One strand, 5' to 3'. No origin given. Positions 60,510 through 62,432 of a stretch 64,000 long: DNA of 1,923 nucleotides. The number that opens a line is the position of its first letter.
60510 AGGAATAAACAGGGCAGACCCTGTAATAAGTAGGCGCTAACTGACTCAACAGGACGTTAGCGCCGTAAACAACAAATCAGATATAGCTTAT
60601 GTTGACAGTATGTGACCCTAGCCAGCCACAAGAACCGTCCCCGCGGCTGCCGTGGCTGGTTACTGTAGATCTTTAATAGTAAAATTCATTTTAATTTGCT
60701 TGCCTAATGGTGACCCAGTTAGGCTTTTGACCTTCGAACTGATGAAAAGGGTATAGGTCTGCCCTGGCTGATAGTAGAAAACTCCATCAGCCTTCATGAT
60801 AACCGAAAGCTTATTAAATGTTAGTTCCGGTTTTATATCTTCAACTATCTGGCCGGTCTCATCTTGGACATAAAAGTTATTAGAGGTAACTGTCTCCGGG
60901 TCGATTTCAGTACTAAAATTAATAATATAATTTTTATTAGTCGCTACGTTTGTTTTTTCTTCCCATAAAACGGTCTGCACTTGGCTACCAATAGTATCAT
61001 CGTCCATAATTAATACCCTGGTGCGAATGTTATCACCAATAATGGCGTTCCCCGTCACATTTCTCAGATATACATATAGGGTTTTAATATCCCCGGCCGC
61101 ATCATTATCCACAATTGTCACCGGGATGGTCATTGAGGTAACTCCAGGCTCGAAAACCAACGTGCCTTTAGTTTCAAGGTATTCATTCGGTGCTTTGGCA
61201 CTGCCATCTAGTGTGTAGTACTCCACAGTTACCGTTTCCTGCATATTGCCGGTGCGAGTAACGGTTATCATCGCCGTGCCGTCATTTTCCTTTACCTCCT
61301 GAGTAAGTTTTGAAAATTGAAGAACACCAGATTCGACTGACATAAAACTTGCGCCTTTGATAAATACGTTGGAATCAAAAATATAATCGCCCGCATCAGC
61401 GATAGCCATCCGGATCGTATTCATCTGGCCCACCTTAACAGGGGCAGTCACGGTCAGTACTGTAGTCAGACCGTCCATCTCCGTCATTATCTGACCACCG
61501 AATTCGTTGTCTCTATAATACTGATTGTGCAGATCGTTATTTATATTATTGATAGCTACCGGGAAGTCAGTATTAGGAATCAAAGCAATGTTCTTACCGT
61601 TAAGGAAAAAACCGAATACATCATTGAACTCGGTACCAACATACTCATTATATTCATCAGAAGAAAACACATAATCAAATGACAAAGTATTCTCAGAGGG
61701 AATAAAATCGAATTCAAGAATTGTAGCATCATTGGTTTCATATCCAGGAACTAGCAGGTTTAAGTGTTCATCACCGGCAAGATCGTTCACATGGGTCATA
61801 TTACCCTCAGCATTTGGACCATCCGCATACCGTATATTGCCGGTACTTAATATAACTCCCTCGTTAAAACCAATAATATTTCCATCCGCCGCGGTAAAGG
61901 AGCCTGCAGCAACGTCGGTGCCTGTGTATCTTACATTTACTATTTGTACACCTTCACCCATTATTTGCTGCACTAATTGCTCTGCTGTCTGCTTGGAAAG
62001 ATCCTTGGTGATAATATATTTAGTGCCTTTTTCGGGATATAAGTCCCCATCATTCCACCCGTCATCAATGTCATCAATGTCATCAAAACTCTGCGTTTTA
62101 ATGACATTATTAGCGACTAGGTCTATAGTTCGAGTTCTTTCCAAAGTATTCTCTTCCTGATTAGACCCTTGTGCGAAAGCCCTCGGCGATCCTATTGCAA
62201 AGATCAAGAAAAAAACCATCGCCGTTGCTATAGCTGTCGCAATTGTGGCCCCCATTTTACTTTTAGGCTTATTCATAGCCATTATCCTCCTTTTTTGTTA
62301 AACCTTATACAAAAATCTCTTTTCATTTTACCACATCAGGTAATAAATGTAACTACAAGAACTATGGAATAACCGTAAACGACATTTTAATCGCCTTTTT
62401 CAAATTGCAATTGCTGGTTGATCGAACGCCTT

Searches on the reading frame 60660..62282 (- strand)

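Call 13: search_protein_families(library=pfam, proteins=[window:60660-62282:-], max_evalue=0.001)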
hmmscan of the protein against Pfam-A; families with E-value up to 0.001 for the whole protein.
window:60660-62282:- (540 aa): 2 families
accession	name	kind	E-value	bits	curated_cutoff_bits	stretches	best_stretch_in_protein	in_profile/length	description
PF03160.20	Calx-beta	-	1.8e-22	80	27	1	319-429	6-119/119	Calx-beta domain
PF13205.12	Big_5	-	5.1e-08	34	23.6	1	442-535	15-104/105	Bacterial Ig-like domain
